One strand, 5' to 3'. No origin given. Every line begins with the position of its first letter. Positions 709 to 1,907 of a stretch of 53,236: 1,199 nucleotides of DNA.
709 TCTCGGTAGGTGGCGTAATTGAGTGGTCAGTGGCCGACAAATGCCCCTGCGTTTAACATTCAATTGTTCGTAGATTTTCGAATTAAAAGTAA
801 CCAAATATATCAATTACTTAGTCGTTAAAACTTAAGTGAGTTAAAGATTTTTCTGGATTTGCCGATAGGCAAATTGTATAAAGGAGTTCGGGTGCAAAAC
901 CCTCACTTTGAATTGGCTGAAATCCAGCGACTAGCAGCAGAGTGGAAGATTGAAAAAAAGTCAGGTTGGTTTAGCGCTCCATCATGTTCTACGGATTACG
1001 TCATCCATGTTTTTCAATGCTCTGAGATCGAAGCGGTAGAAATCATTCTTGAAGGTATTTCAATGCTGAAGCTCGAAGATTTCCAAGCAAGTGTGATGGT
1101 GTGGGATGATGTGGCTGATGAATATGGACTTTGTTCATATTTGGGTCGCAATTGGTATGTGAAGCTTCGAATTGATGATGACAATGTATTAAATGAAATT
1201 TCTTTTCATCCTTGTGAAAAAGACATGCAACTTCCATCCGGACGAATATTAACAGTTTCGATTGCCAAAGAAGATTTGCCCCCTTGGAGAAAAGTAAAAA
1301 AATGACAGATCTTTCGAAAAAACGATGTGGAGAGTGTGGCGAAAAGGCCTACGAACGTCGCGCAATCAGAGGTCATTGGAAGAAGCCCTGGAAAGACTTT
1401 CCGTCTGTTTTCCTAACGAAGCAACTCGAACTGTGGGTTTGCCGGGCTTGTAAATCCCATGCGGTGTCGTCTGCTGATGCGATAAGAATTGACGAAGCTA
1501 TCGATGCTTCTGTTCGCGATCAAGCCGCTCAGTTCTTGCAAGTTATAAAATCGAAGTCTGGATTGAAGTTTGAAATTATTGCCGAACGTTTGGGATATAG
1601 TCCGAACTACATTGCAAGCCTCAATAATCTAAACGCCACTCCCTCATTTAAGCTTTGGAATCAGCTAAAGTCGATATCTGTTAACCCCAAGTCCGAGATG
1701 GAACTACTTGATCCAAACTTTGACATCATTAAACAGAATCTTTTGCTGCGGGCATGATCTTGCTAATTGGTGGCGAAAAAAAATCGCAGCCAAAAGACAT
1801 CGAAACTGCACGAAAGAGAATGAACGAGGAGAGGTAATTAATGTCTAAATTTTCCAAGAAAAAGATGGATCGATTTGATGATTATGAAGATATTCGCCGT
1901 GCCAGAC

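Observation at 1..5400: Compact toxin-antitoxin island: seven TA-type modules in 5.4 kb, several visibly decaying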

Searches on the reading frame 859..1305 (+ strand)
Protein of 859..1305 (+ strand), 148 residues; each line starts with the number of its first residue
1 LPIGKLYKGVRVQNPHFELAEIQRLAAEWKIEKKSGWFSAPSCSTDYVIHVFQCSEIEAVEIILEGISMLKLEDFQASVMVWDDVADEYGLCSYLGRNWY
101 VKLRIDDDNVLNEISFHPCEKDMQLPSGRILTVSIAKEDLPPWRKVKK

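Call 3: search_protein_families(library=pfam, max_evalue=0.1, proteins=[window:859-1305:+])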
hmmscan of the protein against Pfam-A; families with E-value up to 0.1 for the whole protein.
window:859-1305:+ (148 aa): 1 family
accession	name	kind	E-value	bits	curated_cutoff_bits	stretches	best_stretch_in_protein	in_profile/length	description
PF15723.11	MqsR_toxin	-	0.08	13.8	26.2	0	15-117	2-94/95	Motility quorum-sensing regulator, toxin of MqsA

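Call 5: search_protein_families(library=ncbifam, max_evalue=0.1, proteins=[window:859-1305:+])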
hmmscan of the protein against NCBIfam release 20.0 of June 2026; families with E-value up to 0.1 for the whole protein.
window:859-1305:+ (148 aa): 0 families

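Call 15: search_solved_structures(query=window:859-1305:+, max_evalue=10, show_alignments=2)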
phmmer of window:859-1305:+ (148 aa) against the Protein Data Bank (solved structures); distinct sequences matched with E-value up to 10: 2.
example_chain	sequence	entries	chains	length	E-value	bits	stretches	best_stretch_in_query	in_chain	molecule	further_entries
1pzd_A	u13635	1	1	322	0.96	12.8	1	74-129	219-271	Coatomer gamma subunit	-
9fq7_4Y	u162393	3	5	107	0.98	12.7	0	84-110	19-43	Cytochrome c oxidase subunit 18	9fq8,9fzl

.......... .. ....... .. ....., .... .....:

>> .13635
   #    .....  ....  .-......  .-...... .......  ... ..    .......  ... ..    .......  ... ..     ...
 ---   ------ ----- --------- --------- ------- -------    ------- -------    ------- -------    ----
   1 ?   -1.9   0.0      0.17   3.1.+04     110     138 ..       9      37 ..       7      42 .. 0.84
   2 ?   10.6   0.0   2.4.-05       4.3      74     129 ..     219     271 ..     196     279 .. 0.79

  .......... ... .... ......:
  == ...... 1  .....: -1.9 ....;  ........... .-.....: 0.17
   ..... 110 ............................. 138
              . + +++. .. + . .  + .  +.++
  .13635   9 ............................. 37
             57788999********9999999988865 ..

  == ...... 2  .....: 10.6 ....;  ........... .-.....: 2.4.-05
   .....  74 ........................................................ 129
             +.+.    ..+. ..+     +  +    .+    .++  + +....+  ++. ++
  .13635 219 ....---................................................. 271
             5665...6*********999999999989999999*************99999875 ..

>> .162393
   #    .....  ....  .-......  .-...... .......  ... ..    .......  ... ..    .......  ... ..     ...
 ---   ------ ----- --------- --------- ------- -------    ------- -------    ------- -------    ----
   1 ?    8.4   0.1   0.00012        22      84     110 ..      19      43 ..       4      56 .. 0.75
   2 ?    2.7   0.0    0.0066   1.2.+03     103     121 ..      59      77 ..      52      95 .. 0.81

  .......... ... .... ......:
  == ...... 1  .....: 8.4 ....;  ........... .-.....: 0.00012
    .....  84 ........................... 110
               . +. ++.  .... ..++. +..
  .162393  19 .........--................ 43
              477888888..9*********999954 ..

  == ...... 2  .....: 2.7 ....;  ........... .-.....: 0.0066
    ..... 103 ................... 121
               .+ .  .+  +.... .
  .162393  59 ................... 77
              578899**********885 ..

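Call 19: find_homologous_proteins(query=window:859-1305:+, max_evalue=0.001)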
Query window:859-1305:+ (148 aa): 26 proteins with E <= 0.001 among 48 candidates.
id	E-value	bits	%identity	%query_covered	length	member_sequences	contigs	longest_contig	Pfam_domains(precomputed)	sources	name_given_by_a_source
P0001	8.0e-88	310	99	93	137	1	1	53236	-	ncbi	-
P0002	1.9e-47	179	58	91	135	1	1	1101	-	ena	-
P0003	8.3e-45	171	57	91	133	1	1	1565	-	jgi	jgi:hypothetical protein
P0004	1.1e-44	170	55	91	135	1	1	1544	-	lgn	-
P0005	1.2e-44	170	56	91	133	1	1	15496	-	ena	-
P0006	5.0e-44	168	54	91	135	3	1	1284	-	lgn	-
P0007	9.4e-44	167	55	91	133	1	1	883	-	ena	-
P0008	1.1e-43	167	57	91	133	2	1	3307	-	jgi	-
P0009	2.0e-42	163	54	91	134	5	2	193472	-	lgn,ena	-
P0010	6.8e-42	161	54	91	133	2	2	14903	-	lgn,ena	-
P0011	9.1e-42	161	54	91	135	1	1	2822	-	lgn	-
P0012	2.8e-41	159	53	91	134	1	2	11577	-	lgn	-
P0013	3.8e-41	159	53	91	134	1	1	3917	-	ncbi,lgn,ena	-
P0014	4.3e-41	158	55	91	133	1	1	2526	-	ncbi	-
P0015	8.3e-41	158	53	90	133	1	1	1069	-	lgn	-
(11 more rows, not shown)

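Call 20: search_protein_families(library=padloc, max_evalue=0.1, proteins=[window:859-1305:+])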
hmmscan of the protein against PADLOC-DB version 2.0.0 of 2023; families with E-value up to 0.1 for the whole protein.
window:859-1305:+ (148 aa): 0 families

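Call 21: find_encoding_contigs(protein=P0001, flank=10000, max_places=4)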
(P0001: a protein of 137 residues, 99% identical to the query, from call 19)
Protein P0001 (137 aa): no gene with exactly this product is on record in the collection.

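Call 22: find_encoding_contigs(protein=P0009, flank=6000, max_places=4)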
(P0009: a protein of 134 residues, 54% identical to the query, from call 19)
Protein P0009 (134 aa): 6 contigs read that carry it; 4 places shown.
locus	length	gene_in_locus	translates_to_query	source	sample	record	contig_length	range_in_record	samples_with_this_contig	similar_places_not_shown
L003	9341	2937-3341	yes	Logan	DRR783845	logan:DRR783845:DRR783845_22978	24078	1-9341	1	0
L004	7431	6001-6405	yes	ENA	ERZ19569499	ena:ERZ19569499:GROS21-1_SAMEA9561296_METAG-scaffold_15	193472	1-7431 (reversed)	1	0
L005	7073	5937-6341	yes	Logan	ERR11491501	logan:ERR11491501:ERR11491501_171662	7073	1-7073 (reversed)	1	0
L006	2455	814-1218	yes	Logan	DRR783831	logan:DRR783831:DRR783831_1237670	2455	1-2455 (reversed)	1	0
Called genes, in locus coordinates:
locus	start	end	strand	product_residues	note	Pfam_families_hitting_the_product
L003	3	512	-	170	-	?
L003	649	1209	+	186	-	-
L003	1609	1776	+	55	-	PF11127:YgaP-like_TM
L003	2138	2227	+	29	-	-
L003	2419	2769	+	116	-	-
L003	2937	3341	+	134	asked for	-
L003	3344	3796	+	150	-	-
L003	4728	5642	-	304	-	PF01370:Epimerase (faint), PF05368:NmrA, PF13460:NAD_binding_10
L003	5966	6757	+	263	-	PF03441:FAD_binding_7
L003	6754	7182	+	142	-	-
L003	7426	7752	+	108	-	-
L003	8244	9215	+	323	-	PF01209:Ubie_methyltran, PF08003:Methyltransf_9 (weak), PF13489:Methyltransf_23, PF03141:Methyltransf_29, PF13847:Methyltransf_31, PF08241:Methyltransf_11, PF08242:Methyltransf_12, PF13649:Methyltransf_25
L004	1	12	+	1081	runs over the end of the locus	PF02811:PHP, PF07733:DNA_pol3_alpha, PF17657:DNA_pol3_finger, PF14579:HHH_6, PF01336:tRNA_anti-codon (weak)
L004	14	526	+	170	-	PF01713:Smr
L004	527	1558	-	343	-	PF00188:CAP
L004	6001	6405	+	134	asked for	-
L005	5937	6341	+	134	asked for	-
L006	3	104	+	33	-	?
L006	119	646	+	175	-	-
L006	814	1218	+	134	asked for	-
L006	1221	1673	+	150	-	-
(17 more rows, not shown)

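Call 24: search_solved_structures(query=A1, max_evalue=10, show_alignments=3)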
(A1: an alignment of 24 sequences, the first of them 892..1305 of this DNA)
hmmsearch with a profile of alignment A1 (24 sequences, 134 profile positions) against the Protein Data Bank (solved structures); distinct sequences matched with E-value up to 10: 9.
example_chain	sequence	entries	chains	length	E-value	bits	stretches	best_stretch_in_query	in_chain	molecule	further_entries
9pwb_A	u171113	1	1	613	0.3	14.2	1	3-94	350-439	AP-2 complex subunit alpha-2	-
2vgl_A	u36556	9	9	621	0.31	14.2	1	3-94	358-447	ADAPTOR PROTEIN COMPLEX AP-2, ALPHA 2 SUBUNIT | ADAPTOR-RELATED PROTEIN COMPLEX 2, ALPHA 2 SUBUNIT | AP-2 complex subunit alpha-2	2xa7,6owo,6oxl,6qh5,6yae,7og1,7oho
6qh6_A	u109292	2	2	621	0.31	14.2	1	3-94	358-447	AP-2 complex subunit alpha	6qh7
2jkr_A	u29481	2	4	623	0.31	14.2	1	3-94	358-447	AP-2 COMPLEX SUBUNIT ALPHA-2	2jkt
4uqi_A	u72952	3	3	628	0.32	14.2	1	3-94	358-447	AP-2 COMPLEX SUBUNIT ALPHA-2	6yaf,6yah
7rw8_A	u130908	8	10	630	0.32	14.2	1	3-94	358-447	AP-2 complex subunit alpha-2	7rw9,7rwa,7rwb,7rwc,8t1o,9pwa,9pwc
6uri_A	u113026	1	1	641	0.33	14.1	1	3-94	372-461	AP-2 complex subunit alpha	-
6owt_A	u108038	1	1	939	0.59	13.3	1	3-94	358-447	AP-2 complex subunit alpha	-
2k5d_A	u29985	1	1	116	0.91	12.7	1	57-91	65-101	uncharacterized protein SAG0934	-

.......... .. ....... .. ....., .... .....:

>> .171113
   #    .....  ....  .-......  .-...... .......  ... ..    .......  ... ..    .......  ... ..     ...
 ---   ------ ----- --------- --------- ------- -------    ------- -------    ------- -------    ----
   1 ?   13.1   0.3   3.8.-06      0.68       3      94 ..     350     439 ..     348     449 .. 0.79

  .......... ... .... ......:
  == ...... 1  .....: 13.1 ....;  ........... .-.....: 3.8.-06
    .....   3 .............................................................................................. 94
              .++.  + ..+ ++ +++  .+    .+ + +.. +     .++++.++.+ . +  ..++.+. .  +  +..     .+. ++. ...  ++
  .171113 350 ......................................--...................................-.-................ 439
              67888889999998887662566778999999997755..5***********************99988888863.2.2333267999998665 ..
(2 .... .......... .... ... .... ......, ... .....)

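Call 25: search_protein_families(library=pfam, max_evalue=1, alignment_id=A1)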
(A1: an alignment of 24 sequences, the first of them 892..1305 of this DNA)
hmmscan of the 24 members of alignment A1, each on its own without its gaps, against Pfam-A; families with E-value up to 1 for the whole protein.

A. member 1, window:892-1305:+ (137 aa): 2 families
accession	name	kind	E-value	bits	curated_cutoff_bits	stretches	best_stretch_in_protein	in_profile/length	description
PF15723.11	MqsR_toxin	-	0.061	14.2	26.2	1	4-106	2-94/95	Motility quorum-sensing regulator, toxin of MqsA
PF23917.1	DUF7256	-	0.26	11.5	27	1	71-106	26-62/138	Domain of unknown function (DUF7256)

B. families by the number of members that match (of 24 scanned): 2 families
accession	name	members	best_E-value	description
PF15723.11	MqsR_toxin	6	0.061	Motility quorum-sensing regulator, toxin of MqsA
PF23917.1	DUF7256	1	0.26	Domain of unknown function (DUF7256)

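Call 33: predict_structure(alignment_id=A1)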
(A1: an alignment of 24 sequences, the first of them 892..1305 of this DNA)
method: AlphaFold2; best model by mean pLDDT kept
length: 137 residues; sequences in the alignment: 24
mean_pLDDT: 83.4   pTM: 0.80
mean pLDDT of the five models: 83.4, 80.8, 79.4, 69.9, 57.4
residues with pLDDT >= 90: 42; 70-90: 77; 50-70: 15; < 50: 3
segments of 3 or more residues with pLDDT < 50: none
pLDDT, mean of each block of 10 residues (from residue 1): 82 87 64 87 91 92 74 80 91 85 89 84 87 71
secondary structure, 60 per line:
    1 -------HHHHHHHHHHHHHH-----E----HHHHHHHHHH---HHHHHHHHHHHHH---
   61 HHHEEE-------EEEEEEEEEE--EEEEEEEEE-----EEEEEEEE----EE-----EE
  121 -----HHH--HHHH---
elements in order: H8-21 H32-41 H45-57 E64-66 E74-83 E86-94 E100-107 H131-134

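Call 38: fold_search(model_id=the predicted structure, library=pdb)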
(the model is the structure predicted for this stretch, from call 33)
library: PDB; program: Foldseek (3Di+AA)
matches with E <= 10: 529; with E <= 0.001: 0
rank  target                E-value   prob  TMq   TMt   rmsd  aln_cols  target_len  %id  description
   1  3hi2_B                4.6e-02  0.97  0.45  0.60   4.6       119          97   16  Structure of the N-terminal domain of the E. coli antitoxin MqsA (YgiT/b3021) in complex with the E. coli toxin MqsR ( (released 2010-01-12)
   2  2xfs_A                7.5e-02  0.41  0.32  0.13  10.3       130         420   12  Structural and mechanistic studies on a cephalosporin esterase from the clavulanic acid biosynthesis pathway (released 2011-06-29)
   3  2xf3_B                9.1e-02  0.35  0.31  0.12   9.8       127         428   12  Structural and mechanistic studies on a cephalosporin esterase from the clavulanic acid biosynthesis pathway (released 2011-06-29)
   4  3oxa_C                1.0e-01  0.28  0.28  0.29  11.5       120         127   14  Crystal Structure of Ketosteroid Isomerase D40N/C69S/C81S/C97S/M116C-CN from P. putida (released 2011-09-21)
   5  1vzz_A                1.2e-01  0.38  0.33  0.35   6.3       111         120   11  CRYSTAL STRUCTURE OF MUTANT ENZYME Y32F/D103L OF KETOSTEROID ISOMERASE FROM PSEUDOMONAS PUTIDA BIOTYPE B (released 2004-07-08)
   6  2xh9_B                1.3e-01  0.28  0.30  0.12  10.8       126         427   13  Structural and mechanistic studies on a cephalosporin esterase from the clavulanic acid biosynthesis pathway (released 2011-06-29)
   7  5ts4_B                1.3e-01  0.14  0.22  0.26   9.7       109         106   13  Crystal structure of a de novo designed protein with curved beta-sheet (released 2017-01-25)
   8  3h3h_A                1.4e-01  0.38  0.33  0.36   7.3       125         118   18  Crystal structure of a snoal-like protein of unknown function (bth_ii0226) from burkholderia thailandensis e264 at 1.6 (released 2009-05-05)
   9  2xf3_A                1.5e-01  0.20  0.28  0.11  10.8       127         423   12  Structural and mechanistic studies on a cephalosporin esterase from the clavulanic acid biosynthesis pathway (released 2011-06-29)
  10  1w01_B                1.5e-01  0.16  0.25  0.26  12.2       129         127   14  Crystal structure of mutant enzyme Y57F/D103L of ketosteroid isomerase from Pseudomonas putida biotype B (released 2004-07-08)
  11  3mso_B                1.9e-01  0.38  0.35  0.35   7.4       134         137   12  Crystal structure of a STEROID DELTA-ISOMERASE (NP_250810.1) from PSEUDOMONAS AERUGINOSA at 2.57 A resolution (released 2010-06-09)
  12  2xgn_A                1.9e-01  0.30  0.33  0.13   9.4       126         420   14  Structural and mechanistic studies on a cephalosporin esterase from the clavulanic acid biosynthesis pathway (released 2011-06-29)
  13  2xfs_B                1.9e-01  0.23  0.30  0.12  10.7       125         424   13  Structural and mechanistic studies on a cephalosporin esterase from the clavulanic acid biosynthesis pathway (released 2011-06-29)
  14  1cqs_A                2.3e-01  0.21  0.30  0.31   6.8       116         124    8  CRYSTAL STRUCTURE OF D103E MUTANT WITH EQUILENINEOF KSI IN PSEUDOMONAS PUTIDA (released 2003-06-17)
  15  2xep_A                2.4e-01  0.25  0.31  0.13   9.2       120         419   14  Structural and mechanistic studies on a cephalosporin esterase from the clavulanic acid biosynthesis pathway (released 2011-06-29)
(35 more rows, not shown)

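Call 57: search_protein_families(library=phrogs, max_evalue=0.01, proteins=[window:892-1305:+])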
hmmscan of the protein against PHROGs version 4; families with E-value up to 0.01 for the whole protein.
window:892-1305:+ (137 aa): 0 families

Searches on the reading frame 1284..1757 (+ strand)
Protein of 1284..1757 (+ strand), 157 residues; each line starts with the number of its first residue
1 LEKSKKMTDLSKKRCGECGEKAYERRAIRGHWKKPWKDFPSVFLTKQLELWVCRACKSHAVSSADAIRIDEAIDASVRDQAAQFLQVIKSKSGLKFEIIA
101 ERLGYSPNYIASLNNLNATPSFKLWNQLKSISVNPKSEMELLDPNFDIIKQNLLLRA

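Call 3: search_protein_families(library=pfam, max_evalue=0.1, proteins=[window:1284-1757:+])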
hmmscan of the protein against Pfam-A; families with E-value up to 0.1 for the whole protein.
window:1284-1757:+ (157 aa): 2 families
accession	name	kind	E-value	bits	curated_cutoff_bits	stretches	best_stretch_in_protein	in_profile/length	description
PF23145.1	Zf_2nd_IFT121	-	0.0058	16.7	25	0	45-63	11-29/45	IFT121, second zinc finger domain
PF13560.12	HTH_31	-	0.025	15.3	27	1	82-112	3-33/64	Helix-turn-helix domain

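Call 5: search_protein_families(library=ncbifam, max_evalue=0.1, proteins=[window:1284-1757:+])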
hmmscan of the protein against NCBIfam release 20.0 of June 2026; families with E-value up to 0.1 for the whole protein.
window:1284-1757:+ (157 aa): 4 families
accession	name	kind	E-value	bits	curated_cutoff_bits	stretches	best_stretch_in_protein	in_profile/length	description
TIGR03830.1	CxxCG_CxxCG_HTH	subfamily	1.6e-05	24.7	61.8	1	15-136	1-121/127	type II TA system antitoxin MqsA family protein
NF041915.1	HVO_2901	equivalog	0.0082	16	80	0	7-33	12-36/55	HVO_2901 family zinc finger protein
NF052626.1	SrfC_fam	equivalog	0.0088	15.5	500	1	64-138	114-191/418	SrfC family effector protein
TIGR02605.1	CxxC_CxxC_SSSS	subfamily_domain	0.069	13.2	31.3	0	2-26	16-40/52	FmdB family zinc ribbon protein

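Call 16: search_solved_structures(query=window:1284-1757:+, max_evalue=10, show_alignments=2)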
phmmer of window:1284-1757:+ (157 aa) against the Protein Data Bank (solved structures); distinct sequences matched with E-value up to 10: 6.
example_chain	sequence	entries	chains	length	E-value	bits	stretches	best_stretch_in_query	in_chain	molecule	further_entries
6swi_A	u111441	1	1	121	0.69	12.9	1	80-114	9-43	Two-component response regulator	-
1eth_A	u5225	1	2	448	0.87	12.5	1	43-111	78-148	TRIACYLGLYCEROL ACYL-HYDROLASE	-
3kz3_A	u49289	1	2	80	0.9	12.5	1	87-125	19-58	Repressor protein CI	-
5tn0_A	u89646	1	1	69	1.1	12.3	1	86-131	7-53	HTH-type transcriptional regulator SinR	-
3qq6_A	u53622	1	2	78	1.2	12.1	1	84-131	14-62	HTH-type transcriptional regulator sinR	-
6zj3_SD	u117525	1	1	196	1.2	12.1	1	43-137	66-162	Ribosomal protein uS4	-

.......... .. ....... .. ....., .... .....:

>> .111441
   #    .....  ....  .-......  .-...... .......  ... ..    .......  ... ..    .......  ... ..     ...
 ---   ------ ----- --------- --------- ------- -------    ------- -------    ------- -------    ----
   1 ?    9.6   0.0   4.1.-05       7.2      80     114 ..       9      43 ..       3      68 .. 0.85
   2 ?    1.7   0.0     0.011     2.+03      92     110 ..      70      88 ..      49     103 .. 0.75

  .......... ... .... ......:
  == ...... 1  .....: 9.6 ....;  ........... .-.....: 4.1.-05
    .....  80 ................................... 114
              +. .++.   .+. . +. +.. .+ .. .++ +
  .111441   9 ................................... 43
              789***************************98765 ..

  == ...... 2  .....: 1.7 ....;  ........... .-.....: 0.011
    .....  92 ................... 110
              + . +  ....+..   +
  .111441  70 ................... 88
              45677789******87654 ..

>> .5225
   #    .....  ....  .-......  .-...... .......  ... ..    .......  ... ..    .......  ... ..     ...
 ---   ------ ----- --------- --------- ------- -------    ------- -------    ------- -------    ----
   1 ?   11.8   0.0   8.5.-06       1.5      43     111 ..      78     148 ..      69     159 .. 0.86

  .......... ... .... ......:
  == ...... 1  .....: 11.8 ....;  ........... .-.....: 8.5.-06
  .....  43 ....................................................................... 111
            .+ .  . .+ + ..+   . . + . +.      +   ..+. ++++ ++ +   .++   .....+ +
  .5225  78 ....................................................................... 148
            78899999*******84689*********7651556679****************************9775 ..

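Call 20: search_protein_families(library=padloc, max_evalue=0.1, proteins=[window:1284-1757:+])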
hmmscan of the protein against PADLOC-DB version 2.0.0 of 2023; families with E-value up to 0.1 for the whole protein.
window:1284-1757:+ (157 aa): 1 family
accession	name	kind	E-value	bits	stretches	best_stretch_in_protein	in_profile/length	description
PDLC02926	HTH_VI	-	0.016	13.4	1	83-127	4-48/92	-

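Call 57: search_protein_families(library=phrogs, max_evalue=0.01, proteins=[window:1302-1757:+])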
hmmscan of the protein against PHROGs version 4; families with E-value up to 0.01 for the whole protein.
window:1302-1757:+ (151 aa): 0 families
